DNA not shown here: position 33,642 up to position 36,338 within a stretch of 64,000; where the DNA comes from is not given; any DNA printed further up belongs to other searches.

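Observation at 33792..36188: Tandem TIR-like (Cap12/Pycsar-type) domains fused to a P-loop NTPase: candidate undescribed anti-phage sensor-effector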

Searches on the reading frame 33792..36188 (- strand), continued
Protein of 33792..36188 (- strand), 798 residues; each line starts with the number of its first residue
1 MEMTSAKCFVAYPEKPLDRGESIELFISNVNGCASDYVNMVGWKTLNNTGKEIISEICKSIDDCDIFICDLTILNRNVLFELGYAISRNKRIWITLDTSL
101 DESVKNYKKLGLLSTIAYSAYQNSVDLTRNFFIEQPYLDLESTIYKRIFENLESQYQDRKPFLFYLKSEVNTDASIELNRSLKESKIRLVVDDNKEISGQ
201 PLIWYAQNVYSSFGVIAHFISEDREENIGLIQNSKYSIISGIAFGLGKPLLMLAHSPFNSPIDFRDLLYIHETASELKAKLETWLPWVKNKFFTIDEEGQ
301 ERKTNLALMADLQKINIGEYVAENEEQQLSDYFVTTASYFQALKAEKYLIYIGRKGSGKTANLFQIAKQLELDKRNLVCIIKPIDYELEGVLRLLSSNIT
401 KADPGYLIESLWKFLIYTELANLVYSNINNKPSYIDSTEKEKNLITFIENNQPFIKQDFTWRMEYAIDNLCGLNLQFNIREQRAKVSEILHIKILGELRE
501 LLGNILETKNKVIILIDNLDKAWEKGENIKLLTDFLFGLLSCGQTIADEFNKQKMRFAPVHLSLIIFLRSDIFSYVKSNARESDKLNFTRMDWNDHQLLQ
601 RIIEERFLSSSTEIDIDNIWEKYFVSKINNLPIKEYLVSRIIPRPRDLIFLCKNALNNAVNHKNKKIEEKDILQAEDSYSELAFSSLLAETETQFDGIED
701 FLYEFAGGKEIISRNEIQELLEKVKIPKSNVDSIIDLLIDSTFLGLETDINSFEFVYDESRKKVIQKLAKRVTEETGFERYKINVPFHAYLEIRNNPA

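Call 60: search_protein_families(library=padloc, alignment_id=A6, max_evalue=0.00001)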
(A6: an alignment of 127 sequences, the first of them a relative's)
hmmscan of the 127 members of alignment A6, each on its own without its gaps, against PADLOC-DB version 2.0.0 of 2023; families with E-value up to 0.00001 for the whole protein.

A. member 1, L001:35-523:+ (163 aa): 0 families

B. families by the number of members that match (of 127 scanned): 135 families (the first 25 are shown)
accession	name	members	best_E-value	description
PDLC03216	MTase_II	2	1.4e-80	Type II methyltransferase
PDLC03371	MTase_II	2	9.3e-42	Type II methyltransferase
PDLC04135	mad3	2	4.7e-27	mads_3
PDLC03299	MTase_II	2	3.7e-18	Type II methyltransferase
PDLC03353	MTase_II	2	3.9e-14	Type II methyltransferase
PDLC02980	AriA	2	5.9e-12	-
PDLC04140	mad8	2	5.9e-11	mads_8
PDLC03283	MTase_II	2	2.1e-07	Type II methyltransferase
PDLC03228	MTase_II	2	7.9e-07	Type II methyltransferase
PDLC02541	PglX|PglXI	1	0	PglXI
PDLC03346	MTase_II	1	1.7e-299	Type II methyltransferase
PDLC04163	HEC-09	1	2.2e-89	-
PDLC03312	MTase_II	1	8.4e-81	Type II methyltransferase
PDLC03738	oMTase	1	4e-79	orphan methyltransferase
PDLC04869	PDC-S05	1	5.8e-63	-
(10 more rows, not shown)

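Call 62: search_dna_similar(query=window:33795-36188:-, collection=plasmids, mode=protein, max_rows=15)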
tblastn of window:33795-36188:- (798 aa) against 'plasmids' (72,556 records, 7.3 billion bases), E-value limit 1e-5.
Records with a match: 235; places in all: 237; records where one place covers at least 80% of the query: 16.
Best place of each record, by identity: <60% 235.
By first word of the organism name: Klebsiella 101; Escherichia 61; Enterobacter 15; Citrobacter 14; Ralstonia 14; Leptolyngbya 4; Ensifer 3; Serratia 3; Bacillus 2; Salmonella 2; and 16 more.
By predicted mobility (MOB-suite, as given by PLSDB): non-mobilizable 108; conjugative 88; mobilizable 39.
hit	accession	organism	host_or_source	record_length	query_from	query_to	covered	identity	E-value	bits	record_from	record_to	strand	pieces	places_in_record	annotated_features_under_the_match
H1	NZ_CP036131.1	Bacillus mycoides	cell culture,soil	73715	7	793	99%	41.3%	7e-179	577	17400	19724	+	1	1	nucleotide-binding protein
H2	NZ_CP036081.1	Bacillus mycoides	cell culture,soil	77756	7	793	99%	41.3%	7e-179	577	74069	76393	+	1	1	nucleotide-binding protein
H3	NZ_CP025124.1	Planococcus sp. MB-3u-03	-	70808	35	793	90%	39.4%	2e-121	529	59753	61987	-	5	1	hypothetical protein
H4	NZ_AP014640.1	Leptolyngbya boryana IAM M-101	-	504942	9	784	97%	34.4%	2e-130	437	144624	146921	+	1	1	hypothetical protein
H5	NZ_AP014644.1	Leptolyngbya boryana dg5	-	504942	9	784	97%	34.4%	2e-130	437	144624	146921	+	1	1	hypothetical protein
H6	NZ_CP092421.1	Leptolyngbya boryana IU 594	-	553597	9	784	97%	34.4%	2e-130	437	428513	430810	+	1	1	hypothetical protein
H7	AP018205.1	Leptolyngbya boryana NIES-2135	-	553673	9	784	97%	34.4%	2e-130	437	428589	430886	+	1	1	hypothetical protein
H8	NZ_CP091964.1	Leptospira noguchii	Homo sapiens,Cell culture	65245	3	792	99%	33.7%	1e-125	422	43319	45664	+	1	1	hypothetical protein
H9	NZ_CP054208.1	Rhodococcus qingshengii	cell culture,carbendazim contaminated ...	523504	3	796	99%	30.0%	2e-107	370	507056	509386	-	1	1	hypothetical protein (x2)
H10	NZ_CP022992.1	Paraburkholderia aromaticivorans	-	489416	8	793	98%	26.0%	6e-65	244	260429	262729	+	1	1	hypothetical protein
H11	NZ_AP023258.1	Mesorhizobium sp. L-2-11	Lotus japonicus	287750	7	791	98%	24.7%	3e-54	211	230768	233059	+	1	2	hypothetical protein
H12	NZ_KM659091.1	Ochrobactrum sp. LM19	Lubin copper mine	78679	43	757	90%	25.2%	2e-53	209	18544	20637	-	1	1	hypothetical protein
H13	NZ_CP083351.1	Ensifer adhaerens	cell culture,The sample was isolated ...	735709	30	763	92%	24.4%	3e-50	199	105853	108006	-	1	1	nucleoside 2-deoxyribosyltransferase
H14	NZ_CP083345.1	Ensifer adhaerens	cell culture,soil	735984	30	763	92%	24.4%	3e-50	199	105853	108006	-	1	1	nucleoside 2-deoxyribosyltransferase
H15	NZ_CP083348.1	Ensifer adhaerens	cell culture,soil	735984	30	763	92%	24.4%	3e-50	199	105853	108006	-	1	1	nucleoside 2-deoxyribosyltransferase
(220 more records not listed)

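Call 63: search_dna_similar(query=window:33795-36188:-, collection=phages, mode=protein, max_rows=15)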
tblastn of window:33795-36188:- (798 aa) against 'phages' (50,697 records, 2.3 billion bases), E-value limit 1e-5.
Records with a match: 2; places in all: 2; records where one place covers at least 80% of the query: 0.
Best place of each record, by identity: <60% 2.
By first word of the organism name: Klebsiella 2.
By host as written in the record: Klebsiella pneumoniae strain 4011 1; Klebsiella pneumoniae strain 9362 1.
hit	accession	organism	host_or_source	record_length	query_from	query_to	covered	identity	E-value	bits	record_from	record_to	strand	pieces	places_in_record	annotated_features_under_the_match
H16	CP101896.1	Klebsiella phage GArcari-2022b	Klebsiella pneumoniae strain 4011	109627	317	724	51%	21.1%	2e-12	77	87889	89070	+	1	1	record has no annotation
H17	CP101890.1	Klebsiella phage GArcari-2022a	Klebsiella pneumoniae strain 9362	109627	317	724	51%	21.1%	2e-12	77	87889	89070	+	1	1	record has no annotation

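Call 66: get_annotated_region(hit=H1, flank=8000)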
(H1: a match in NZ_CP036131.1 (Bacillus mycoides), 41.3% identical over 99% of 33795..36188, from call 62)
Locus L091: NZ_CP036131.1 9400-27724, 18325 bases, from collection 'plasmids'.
description: Bacillus mycoides strain JAS635 plasmid p74
organism: Bacillus mycoides (NCBI taxid 1405)
taxonomy: Bacteria; Bacillota; Bacilli; Bacillales; Bacillaceae; Bacillus; Bacillus mycoides
host: -; source: cell culture,soil; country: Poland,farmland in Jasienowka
typing (MOB-suite, as given by PLSDB): mobilizable; relaxase MOBQ
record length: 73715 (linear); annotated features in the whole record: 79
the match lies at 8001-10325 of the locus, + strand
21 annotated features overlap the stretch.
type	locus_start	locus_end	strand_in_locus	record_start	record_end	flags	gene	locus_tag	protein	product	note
CDS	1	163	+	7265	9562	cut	-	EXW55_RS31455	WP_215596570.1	VirD4-like conjugal transfer protein, CD1115 family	-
CDS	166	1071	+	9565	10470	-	-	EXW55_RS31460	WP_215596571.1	hypothetical protein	-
CDS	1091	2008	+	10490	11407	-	-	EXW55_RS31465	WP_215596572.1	conjugal transfer protein TrbL family protein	-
CDS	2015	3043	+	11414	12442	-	-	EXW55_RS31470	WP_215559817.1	lysozyme family protein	-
CDS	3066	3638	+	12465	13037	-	-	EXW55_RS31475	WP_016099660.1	hypothetical protein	-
CDS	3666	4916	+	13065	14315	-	-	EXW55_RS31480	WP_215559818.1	replication/maintenance protein RepL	GO:0006260 - DNA replication [Evidence IEA]; GO:0006276 - plasmid maintenance [Evidence IEA]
CDS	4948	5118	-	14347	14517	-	-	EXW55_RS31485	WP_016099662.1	ribbon-helix-helix domain-containing protein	-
CDS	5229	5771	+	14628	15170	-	-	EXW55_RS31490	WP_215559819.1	hypothetical protein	-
CDS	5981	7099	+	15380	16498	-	-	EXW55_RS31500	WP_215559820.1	RNA-guided endonuclease TnpB family protein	-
CDS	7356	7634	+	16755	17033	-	-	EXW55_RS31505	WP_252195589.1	topoisomerase C-terminal repeat-containing protein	-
CDS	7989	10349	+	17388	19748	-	-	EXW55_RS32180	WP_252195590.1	nucleotide-binding protein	-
CDS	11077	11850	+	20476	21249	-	-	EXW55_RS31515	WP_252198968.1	hypothetical protein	-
CDS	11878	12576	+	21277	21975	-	-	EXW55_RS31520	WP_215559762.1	hypothetical protein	-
CDS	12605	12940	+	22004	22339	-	-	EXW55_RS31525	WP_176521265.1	hypothetical protein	-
CDS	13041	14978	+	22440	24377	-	-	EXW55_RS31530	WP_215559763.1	hypothetical protein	-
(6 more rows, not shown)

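Call 67: get_annotated_region(hit=H16, flank=3000)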
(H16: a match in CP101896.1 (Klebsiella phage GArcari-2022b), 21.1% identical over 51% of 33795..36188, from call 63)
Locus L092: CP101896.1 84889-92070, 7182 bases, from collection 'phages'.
description: Klebsiella phage GArcari-2022b, complete sequence.
organism: Klebsiella phage GArcari-2022b (NCBI taxid 2967961)
taxonomy: Viruses; Duplodnaviria; Heunggongvirae; Uroviricota; Caudoviricetes
host: Klebsiella pneumoniae strain 4011; source: -; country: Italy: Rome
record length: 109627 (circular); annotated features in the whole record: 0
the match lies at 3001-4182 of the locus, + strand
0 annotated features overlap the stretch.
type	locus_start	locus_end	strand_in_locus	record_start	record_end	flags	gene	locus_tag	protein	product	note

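Call 68: get_annotated_region(hit=H13, flank=6000)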
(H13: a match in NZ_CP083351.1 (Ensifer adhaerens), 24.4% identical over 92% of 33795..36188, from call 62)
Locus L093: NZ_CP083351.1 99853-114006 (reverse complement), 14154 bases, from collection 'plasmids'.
description: Ensifer adhaerens strain W2-B9 plasmid p1, complete sequence
organism: Ensifer adhaerens (NCBI taxid 106592)
taxonomy: Bacteria; Pseudomonadota; Alphaproteobacteria; Hyphomicrobiales; Rhizobiaceae; Ensifer; Ensifer adhaerens
host: -; source: cell culture,The sample was isolated from cell culture after 9 month of microevolution experiment; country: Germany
typing (MOB-suite, as given by PLSDB): non-mobilizable; mating-pair formation MPF_T
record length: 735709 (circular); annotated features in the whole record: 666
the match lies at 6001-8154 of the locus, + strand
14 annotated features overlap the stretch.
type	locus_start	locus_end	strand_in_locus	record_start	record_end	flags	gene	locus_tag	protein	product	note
CDS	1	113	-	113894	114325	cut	-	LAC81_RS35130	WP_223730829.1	type II toxin-antitoxin system PemK/MazF family toxin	-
CDS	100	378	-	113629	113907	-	-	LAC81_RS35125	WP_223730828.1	type II toxin-antitoxin system Phd/YefM family antitoxin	-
CDS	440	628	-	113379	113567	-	-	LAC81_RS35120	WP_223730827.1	hypothetical protein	-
CDS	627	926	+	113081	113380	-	-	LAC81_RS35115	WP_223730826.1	DUF982 domain-containing protein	-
CDS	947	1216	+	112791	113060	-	-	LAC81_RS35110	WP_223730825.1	hypothetical protein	-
CDS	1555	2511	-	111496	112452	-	-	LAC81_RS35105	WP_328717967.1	GlxA family transcriptional regulator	-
CDS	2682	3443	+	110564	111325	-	-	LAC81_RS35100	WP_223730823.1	SDR family oxidoreductase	-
CDS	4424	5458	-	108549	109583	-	-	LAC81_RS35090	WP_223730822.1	IS110 family transposase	-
CDS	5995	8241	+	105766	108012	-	-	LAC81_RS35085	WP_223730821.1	nucleoside 2-deoxyribosyltransferase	-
CDS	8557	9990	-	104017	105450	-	-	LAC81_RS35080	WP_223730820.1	aldehyde dehydrogenase family protein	-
CDS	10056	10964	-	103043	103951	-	kdgD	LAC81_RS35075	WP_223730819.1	5-dehydro-4-deoxyglucarate dehydratase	-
CDS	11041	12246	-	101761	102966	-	-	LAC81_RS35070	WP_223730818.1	pyridoxal phosphate-dependent aminotransferase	GO:0009058 - biosynthetic process [Evidence IEA]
CDS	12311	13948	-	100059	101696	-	-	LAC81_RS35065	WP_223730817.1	hydantoinase B/oxoprolinase family protein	-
CDS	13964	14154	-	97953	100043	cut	-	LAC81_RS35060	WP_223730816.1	hydantoinase/oxoprolinase family protein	-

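Call 70: search_protein_families(library=pfam, proteins=[L092:2986-5052:+, L093:5995-8238:+, L091:7989-10346:+, L001:12374-12928:+], max_evalue=0.01)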
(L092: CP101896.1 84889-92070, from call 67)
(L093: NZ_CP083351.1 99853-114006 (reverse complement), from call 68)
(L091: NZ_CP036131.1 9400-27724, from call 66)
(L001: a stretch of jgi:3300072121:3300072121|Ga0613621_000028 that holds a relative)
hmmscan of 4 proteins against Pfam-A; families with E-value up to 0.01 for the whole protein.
L092:2986-5052:+ (689 aa): 5 families
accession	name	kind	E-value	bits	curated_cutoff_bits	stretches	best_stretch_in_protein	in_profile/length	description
PF24389.1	ORC-CDC6-like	-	1.4e-05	24.5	27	1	4-56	1-53/571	ORC-CDC6-like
PF13191.12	AAA_16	-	5.4e-05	24.2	32.6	1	38-202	27-142/167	AAA ATPase domain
PF05673.19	DUF815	-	0.00015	21.4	23.8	0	38-63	56-81/249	Protein of unknown function (DUF815)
PF20720.3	nSTAND3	-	0.0014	18.7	27.2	1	28-75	10-56/155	Novel STAND NTPase 3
PF13604.12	AAA_30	-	0.002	18.3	27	1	24-76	6-58/191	AAA domain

L093:5995-8238:+ (748 aa): 3 families
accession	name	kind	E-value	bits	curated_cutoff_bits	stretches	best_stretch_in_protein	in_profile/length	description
PF05014.21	Nuc_deoxyrib_tr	-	0.00016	22.3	28.8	1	24-74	47-99/117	Nucleoside 2-deoxyribosyltransferase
PF13191.12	AAA_16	-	0.0065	17.4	32.6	0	291-481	13-142/167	AAA ATPase domain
PF24389.1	ORC-CDC6-like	-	0.0075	15.5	27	0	281-317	13-49/571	ORC-CDC6-like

L091:7989-10346:+ (786 aa): 4 families
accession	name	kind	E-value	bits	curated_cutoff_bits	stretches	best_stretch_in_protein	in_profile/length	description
PF13191.12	AAA_16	-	0.00059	20.8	32.6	1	333-522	25-156/167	AAA ATPase domain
PF13401.12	AAA_22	-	0.0017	19.1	27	0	335-387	8-57/130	AAA domain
PF12775.13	AAA_7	-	0.0039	17.2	25.8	0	332-362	33-63/181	P-loop containing dynein motor region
PF05014.21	Nuc_deoxyrib_tr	-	0.0063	17.1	28.8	0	49-97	52-102/117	Nucleoside 2-deoxyribosyltransferase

L001:12374-12928:+ (185 aa): 3 families
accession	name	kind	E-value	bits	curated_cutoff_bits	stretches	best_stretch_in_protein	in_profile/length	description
PF13563.12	2_5_RNA_ligase2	-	5.1e-15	56.3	27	1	18-164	7-149/152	2'-5' RNA ligase superfamily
PF02834.22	LigT_PEase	-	0.00054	20.5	23.3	0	122-163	34-79/87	LigT like Phosphoesterase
PF10469.15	AKAP7_NLS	-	0.0018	18.6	24.4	1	50-129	65-148/208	AKAP7 2'5' RNA ligase-like domain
